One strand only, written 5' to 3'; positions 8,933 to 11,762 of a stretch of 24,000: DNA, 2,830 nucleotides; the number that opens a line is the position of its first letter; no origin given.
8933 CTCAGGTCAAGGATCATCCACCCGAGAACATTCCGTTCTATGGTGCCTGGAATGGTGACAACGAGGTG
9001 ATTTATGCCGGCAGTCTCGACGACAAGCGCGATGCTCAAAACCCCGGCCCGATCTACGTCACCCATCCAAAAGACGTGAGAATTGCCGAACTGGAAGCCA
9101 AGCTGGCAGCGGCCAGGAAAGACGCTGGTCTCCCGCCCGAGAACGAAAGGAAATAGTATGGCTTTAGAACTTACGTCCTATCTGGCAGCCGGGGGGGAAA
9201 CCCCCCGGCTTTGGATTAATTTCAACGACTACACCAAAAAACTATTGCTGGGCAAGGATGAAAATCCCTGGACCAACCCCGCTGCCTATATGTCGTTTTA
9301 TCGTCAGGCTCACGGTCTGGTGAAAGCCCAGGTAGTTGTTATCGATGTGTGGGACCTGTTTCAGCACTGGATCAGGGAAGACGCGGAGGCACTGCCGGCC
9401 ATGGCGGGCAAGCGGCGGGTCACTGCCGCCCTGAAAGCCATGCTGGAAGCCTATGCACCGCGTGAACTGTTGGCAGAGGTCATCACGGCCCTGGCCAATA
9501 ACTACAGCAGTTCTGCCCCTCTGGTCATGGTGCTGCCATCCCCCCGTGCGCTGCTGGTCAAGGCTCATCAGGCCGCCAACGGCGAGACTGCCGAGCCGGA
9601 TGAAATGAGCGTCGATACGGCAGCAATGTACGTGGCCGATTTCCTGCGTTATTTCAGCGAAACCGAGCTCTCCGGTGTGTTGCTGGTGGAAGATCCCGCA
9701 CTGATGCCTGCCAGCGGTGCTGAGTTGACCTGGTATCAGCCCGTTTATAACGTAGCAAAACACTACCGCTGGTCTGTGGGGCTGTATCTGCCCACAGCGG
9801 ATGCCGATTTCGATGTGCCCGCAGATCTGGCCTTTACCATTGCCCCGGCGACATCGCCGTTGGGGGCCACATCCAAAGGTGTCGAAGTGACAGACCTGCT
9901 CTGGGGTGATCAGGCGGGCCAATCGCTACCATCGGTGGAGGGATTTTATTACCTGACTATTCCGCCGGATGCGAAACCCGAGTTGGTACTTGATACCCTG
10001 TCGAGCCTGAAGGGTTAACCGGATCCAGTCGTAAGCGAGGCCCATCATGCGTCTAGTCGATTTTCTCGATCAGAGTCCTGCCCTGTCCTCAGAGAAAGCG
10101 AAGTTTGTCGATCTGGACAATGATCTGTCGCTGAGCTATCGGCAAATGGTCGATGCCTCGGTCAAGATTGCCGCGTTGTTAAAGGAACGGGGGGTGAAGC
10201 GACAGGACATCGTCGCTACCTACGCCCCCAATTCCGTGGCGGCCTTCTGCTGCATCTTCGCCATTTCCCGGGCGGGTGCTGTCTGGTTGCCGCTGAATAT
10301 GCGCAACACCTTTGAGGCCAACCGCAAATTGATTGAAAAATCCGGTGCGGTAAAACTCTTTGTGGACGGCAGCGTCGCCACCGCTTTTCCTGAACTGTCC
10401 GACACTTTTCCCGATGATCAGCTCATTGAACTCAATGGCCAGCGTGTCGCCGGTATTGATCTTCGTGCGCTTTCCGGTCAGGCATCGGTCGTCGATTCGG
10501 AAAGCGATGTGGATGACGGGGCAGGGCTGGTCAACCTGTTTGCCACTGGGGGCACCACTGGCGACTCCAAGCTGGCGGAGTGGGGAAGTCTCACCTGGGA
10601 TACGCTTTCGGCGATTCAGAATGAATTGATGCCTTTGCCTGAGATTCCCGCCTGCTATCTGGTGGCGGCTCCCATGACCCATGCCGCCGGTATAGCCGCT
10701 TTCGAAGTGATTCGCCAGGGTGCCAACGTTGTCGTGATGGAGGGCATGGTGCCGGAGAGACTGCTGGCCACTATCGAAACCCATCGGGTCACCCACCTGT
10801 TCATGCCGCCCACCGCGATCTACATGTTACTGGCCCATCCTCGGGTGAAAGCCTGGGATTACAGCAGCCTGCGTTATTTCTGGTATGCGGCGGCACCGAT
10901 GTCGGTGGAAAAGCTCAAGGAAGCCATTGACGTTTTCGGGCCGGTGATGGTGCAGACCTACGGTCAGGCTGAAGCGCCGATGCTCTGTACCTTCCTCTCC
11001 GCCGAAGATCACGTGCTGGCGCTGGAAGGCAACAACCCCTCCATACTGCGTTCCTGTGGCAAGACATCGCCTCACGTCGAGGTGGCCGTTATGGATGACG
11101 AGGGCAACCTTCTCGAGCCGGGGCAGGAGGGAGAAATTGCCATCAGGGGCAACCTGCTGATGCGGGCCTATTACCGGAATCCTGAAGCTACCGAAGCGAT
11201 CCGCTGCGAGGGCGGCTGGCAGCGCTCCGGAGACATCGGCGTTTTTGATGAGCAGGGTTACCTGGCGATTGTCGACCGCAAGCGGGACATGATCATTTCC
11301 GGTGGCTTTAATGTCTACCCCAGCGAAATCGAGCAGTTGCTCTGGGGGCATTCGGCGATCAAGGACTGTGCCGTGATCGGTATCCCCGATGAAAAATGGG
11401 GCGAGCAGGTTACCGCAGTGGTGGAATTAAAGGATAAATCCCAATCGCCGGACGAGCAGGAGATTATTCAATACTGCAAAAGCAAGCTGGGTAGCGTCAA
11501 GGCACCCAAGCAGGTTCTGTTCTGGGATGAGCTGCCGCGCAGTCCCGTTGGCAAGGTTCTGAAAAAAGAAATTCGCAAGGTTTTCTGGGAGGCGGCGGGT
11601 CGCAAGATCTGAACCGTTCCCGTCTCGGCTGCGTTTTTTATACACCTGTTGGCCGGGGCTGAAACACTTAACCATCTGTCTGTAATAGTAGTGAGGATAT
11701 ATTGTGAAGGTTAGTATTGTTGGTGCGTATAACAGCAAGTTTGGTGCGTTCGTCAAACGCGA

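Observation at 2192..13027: Apc-type (two-HyuA, five-protein) ATP-dependent ketone carboxylase operon carrying its own CoA ligase and thiolase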

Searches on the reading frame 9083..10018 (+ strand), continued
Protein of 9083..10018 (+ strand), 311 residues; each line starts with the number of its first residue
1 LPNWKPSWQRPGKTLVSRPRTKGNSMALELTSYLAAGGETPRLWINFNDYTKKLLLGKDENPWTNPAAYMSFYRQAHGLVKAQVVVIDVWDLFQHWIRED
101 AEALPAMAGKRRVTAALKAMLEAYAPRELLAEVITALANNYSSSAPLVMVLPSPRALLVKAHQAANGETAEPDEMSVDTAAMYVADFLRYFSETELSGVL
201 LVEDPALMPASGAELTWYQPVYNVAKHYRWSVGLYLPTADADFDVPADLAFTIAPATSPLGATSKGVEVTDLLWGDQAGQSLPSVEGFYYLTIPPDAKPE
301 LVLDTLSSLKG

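Call 81: search_protein_families(library=ncbifam, proteins=[L026:14924-15916:+, L067:14288-15367:+, L005:18404-19387:+, L035:18763-19464:+, L067:12799-13962:+, L042:13866-14849:+], max_evalue=1e-20)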
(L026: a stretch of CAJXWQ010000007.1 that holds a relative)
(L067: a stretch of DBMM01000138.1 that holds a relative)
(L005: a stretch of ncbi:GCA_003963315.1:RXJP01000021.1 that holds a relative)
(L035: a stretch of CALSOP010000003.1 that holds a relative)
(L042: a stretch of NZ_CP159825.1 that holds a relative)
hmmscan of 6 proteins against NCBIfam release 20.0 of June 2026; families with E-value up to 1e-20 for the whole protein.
L026:14924-15916:+ (330 aa): 2 families
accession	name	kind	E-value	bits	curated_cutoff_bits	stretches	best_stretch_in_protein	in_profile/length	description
TIGR02824.1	quinone_pig3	subfamily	8.4e-40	136.7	296.8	1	12-328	10-324/325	putative NAD(P)H quinone oxidoreductase, PIG3 family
TIGR02817.1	adh_fam_1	subfamily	2.4e-27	96.3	284.05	1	16-201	15-203/336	zinc-binding alcohol dehydrogenase family protein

L067:14288-15367:+ (359 aa): 14 families
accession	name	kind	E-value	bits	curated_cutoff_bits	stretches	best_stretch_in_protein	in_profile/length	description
TIGR00692.1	tdh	equivalog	1.5e-45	155.7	458.35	1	19-347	9-331/340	L-threonine 3-dehydrogenase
NF041097.1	keto_inos_dh_IolM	equivalog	1.3e-43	149.2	450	1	18-350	37-383/389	scyllo-inosose 3-dehydrogenase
NF003808.0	PRK05396.1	equivalog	1.7e-42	145.5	380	1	10-347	1-331/341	L-threonine 3-dehydrogenase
TIGR03451.1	mycoS_dep_FDH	equivalog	2.6e-42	144.9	512.9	1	20-356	13-356/358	S-(hydroxymethyl)mycothiol dehydrogenase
NF006940.0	PRK09422.1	equivalog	4.1e-38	131.2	344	1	10-287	1-273/338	alcohol dehydrogenase AdhP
NF007375.0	PRK09880.1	equivalog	1.2e-37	129.5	469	1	8-348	3-334/344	L-idonate 5-dehydrogenase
NF010344.0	PRK13771.1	subfamily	4.7e-36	124.4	349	1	10-348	1-324/334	putative alcohol dehydrogenase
TIGR03366.1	HpnZ_proposed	hypoth_equivalog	9.8e-35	120.2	328.1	1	32-278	4-257/315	putative phosphonate catabolism associated alcohol dehydrogenase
NF007489.0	PRK10083.1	equivalog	3.2e-34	118.4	376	1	10-349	1-328/339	Zn-dependent oxidoreductase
TIGR03989.1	Rxyl_3153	subfamily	4e-34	118.5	440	1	9-345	2-359/370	NDMA-dependent alcohol dehydrogenase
NF007642.0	PRK10309.1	equivalog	3.7e-32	111.9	550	1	10-270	1-256/347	galactitol-1-phosphate 5-dehydrogenase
NF041172.1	AcrlCoa_red_Thmprot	equivalog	1.4e-31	109.6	500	1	10-347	1-324/334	acryloyl-CoA reductase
TIGR02819.1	fdhA_non_GSH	equivalog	3.8e-25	88.3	636.95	1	36-254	39-268/397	formaldehyde dehydrogenase, glutathione-independent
TIGR02818.1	adh_III_F_hyde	equivalog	1.5e-24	86.8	543.95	1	23-346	16-358/368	S-(hydroxymethyl)glutathione dehydrogenase/class III alcohol dehydrogenase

L005:18404-19387:+ (327 aa): 4 families
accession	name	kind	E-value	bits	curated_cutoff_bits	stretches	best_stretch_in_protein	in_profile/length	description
TIGR02824.1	quinone_pig3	subfamily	1.4e-40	139.3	296.8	1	8-326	8-324/325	putative NAD(P)H quinone oxidoreductase, PIG3 family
NF008024.0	PRK10754.1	subfamily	1.5e-27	96.5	348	1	12-252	12-246/327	NADPH:quinone reductase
TIGR02817.1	adh_fam_1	subfamily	1.5e-25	90.4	284.05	1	14-325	15-333/336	zinc-binding alcohol dehydrogenase family protein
TIGR01751.1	crot-CoA-red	equivalog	3.8e-22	78.5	378.55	0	93-208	136-253/398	crotonyl-CoA carboxylase/reductase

L035:18763-19464:+ (233 aa): 2 families
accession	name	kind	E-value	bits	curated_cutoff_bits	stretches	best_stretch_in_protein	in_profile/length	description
TIGR02429.1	pcaI_scoA_fam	subfamily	3.4e-76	255.4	128.5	1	1-214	2-216/222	3-oxoacid CoA-transferase subunit A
NF007394.0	PRK09920.1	equivalog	1.6e-69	233.9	315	1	9-217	8-216/219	acetate CoA-transferase subunit alpha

L067:12799-13962:+ (387 aa): 17 families
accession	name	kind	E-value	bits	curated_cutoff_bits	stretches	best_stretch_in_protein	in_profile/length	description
NF004720.0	PRK06064.1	subfamily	2.8e-143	477.4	420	1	1-385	1-386/389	thiolase domain-containing protein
NF053570.1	AcCoTHIOL_METTL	equivalog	3.1e-135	450.9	600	1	1-384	1-381/385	acetyl-CoA acetyltransferase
NF005704.0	PRK07516.1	subfamily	6.9e-100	334.7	412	1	2-384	2-385/389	thiolase domain-containing protein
NF004810.0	PRK06157.1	equivalog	1.3e-99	334.1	403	1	2-383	7-392/400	acetyl-CoA acetyltransferase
NF009228.0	PRK12578.1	subfamily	3.9e-95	318.7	485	1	2-385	3-386/387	thiolase domain-containing protein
NF004982.0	PRK06365.1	equivalog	6.3e-72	242.9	695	2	1-255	15-268/430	thiolase domain-containing protein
NF006102.0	PRK08256.1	subfamily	4.8e-70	236.6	436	1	2-385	3-391/394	lipid-transfer protein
NF004936.0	PRK06289.1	equivalog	2.6e-68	230.7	375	1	19-383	23-400/405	acetyl-CoA acetyltransferase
NF004811.0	PRK06158.1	subfamily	1.2e-62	212.1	421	1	4-382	10-376/384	acetyl-CoA acetyltransferase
NF004715.0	PRK06059.1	equivalog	1.3e-55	189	424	1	2-377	4-391/399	lipid-transfer protein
NF053628.1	BnzsclthlBbsBGT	equivalog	1.8e-55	188.3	750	1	2-377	5-373/389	benzoylsuccinyl-CoA thiolase subunit BbsB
NF006010.0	PRK08142.1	subfamily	2.3e-55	188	462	1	5-378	8-376/388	thiolase domain-containing protein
NF006180.0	PRK08313.1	subfamily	1.8e-51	175.2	514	1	2-376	4-374/389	thiolase domain-containing protein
NF004721.0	PRK06065.1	equivalog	9.2e-51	172.9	455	1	3-368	11-375/393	thiolase domain-containing protein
NF005892.0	PRK07855.1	subfamily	1.3e-43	149.4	469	1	4-363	8-369/390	lipid-transfer protein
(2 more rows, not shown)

L042:13866-14849:+ (327 aa): 3 families
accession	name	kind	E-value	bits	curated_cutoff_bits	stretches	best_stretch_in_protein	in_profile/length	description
TIGR02824.1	quinone_pig3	subfamily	8.2e-42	143.3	296.8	1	1-327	1-325/325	putative NAD(P)H quinone oxidoreductase, PIG3 family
NF008024.0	PRK10754.1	subfamily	1.1e-22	80.5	348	1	2-320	3-320/327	NADPH:quinone reductase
TIGR02817.1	adh_fam_1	subfamily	8e-22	78.1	284.05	1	14-206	15-209/336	zinc-binding alcohol dehydrogenase family protein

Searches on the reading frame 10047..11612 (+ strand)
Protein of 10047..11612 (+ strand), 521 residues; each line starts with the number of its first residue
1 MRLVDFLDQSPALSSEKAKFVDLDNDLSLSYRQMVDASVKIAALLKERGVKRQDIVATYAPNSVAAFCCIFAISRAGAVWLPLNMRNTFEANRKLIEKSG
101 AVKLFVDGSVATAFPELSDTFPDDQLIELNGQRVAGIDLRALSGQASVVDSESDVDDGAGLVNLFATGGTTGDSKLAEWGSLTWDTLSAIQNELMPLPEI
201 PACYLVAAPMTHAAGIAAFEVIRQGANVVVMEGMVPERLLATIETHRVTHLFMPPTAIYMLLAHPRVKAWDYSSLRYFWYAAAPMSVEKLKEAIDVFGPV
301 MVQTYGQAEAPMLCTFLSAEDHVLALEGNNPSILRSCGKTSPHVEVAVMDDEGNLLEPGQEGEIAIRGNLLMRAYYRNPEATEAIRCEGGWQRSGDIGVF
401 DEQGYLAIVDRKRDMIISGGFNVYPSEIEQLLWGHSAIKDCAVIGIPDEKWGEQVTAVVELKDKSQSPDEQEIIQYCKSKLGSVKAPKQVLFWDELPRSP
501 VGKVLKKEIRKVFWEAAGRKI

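Call 3: search_protein_families(library=pfam, proteins=[window:10047-11612:+], max_evalue=0.01)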
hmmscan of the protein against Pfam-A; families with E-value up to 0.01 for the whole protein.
window:10047-11612:+ (521 aa): 2 families
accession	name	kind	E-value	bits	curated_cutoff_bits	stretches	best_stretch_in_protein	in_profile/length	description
PF00501.34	AMP-binding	-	7.3e-59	199.9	29.9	1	14-376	8-384/384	AMP-binding enzyme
PF13193.12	AMP-binding_C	-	3.1e-20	73.3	24.5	1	427-503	1-76/76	AMP-binding enzyme C-terminal domain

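Call 4: search_protein_families(library=ncbifam, proteins=[window:10047-11612:+], max_evalue=0.01)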
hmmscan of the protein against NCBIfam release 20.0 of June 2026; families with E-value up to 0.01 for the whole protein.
window:10047-11612:+ (521 aa): 108 families (the best 25 are shown)
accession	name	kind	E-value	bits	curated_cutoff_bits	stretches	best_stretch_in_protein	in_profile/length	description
NF004837.0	PRK06187.1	subfamily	8.3e-110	367.5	476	1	21-517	26-526/531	long-chain-fatty-acid--CoA ligase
NF005676.0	PRK07470.1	equivalog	2.3e-102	343.4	774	1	1-513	20-529/544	acyl-CoA synthetase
NF006182.0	PRK08316.1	subfamily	2.1e-100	336.7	663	1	23-515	31-519/523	fatty acyl-CoA synthetase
NF004838.1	PRK06188.1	equivalog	7.4e-86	288.5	875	1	161-514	174-524/524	fatty-acid--CoA ligase FadD8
NF005801.1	PRK07656.1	equivalog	3.4e-83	280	657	1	23-510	21-500/500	FadD3 family acyl-CoA ligase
NF009071.0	PRK12406.1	subfamily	1.3e-80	271.3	701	2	161-521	155-510/510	acyl-CoA synthetase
NF004797.0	PRK06145.1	equivalog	4.9e-79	266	850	1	26-511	25-493/499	acyl-CoA synthetase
NF009233.0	PRK12583.1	subfamily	5.1e-74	249.6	832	2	161-513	203-550/558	fatty acid CoA ligase family protein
NF005702.0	PRK07514.1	subfamily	3.3e-73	246.8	558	1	14-513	15-500/506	malonyl-CoA synthase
NF052269.1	Staph_lig_FadD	equivalog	5.8e-73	245.9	650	1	4-515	3-495/499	long-chain-fatty-acid--CoA ligase FadD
NF005307.0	PRK06839.1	equivalog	1.7e-72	244.7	748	1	25-510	24-490/496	o-succinylbenzoate--CoA ligase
NF006572.0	PRK09088.1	equivalog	1.6e-71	241.4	696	1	13-512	13-486/491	acyl-CoA synthetase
NF038341.1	ligase_FadD4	exception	2.5e-70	237.3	850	1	14-509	8-500/506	fatty-acid--CoA ligase FadD4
NF006020.0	PRK08162.1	subfamily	1.2e-67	228.6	677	1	5-512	23-537/545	acyl-CoA synthetase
NF052580.1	Str24CoAsynCasG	equivalog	9.5e-66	222.2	750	1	23-510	60-547/548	steroid-24-oyl-CoA synthetase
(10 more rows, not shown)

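Call 58: search_solved_structures(query=window:10047-11612:+, max_evalue=1e-40)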
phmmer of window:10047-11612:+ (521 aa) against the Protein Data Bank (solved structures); distinct sequences matched with E-value up to 1e-40: 26.
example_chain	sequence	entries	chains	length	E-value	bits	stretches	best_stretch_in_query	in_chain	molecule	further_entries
8ivi_A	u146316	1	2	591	1.7e-69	238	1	161-520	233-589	Medium/long-chain-fatty-acid--CoA ligase FadD8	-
8weu_A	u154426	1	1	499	1.9e-67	231.2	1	28-513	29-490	Fatty-acyl-CoA synthase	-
8wev_A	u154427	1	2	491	2.5e-67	230.8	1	28-513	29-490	Feruloyl-CoA Synthetase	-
8pyy_A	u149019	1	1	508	5.3e-64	219.9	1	35-519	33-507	Fatty-acyl-CoA synthase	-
8pyx_A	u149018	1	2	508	3.3e-63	217.2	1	35-519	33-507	Fatty-acyl-CoA synthase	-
8ppp_A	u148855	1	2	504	1.9e-62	214.7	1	35-510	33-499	Fatty-acyl-CoA synthase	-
3r44_A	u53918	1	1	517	3.1e-60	207.4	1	9-513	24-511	fatty acyl CoA synthetase FADD13 (FATTY-ACYL-CoA SYNTHETASE)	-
6sq8_A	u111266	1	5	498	2e-58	201.4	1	43-513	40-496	Fatty acid CoA ligase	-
6h1b_A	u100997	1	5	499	1.3e-57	198.7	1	43-513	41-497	Fatty acid CoA ligase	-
4fuq_A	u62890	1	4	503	2.9e-48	167.9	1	28-513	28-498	Malonyl CoA synthetase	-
4fut_A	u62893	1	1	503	2e-47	165.2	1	28-513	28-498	Malonyl CoA synthetase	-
8r2q_A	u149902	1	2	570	3.7e-47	164.3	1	40-511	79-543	Probable fatty-acid-CoA ligase FadD5 (Fatty-acid-CoA synthetase) (Fatty-acid-CoA synthase)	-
4gxr_A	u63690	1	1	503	1.7e-46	162.1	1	28-513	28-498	Malonyl CoA synthetase, Benzoate-CoA ligase Chimeric protein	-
4gxq_A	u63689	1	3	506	6.3e-46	160.2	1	28-513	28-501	Malonyl CoA synthetase, Benzoate-CoA ligase Chimeric protein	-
7kyd_A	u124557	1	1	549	1.4e-45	159.1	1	16-513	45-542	Long-chain fatty-acyl-CoA synthetase CG6178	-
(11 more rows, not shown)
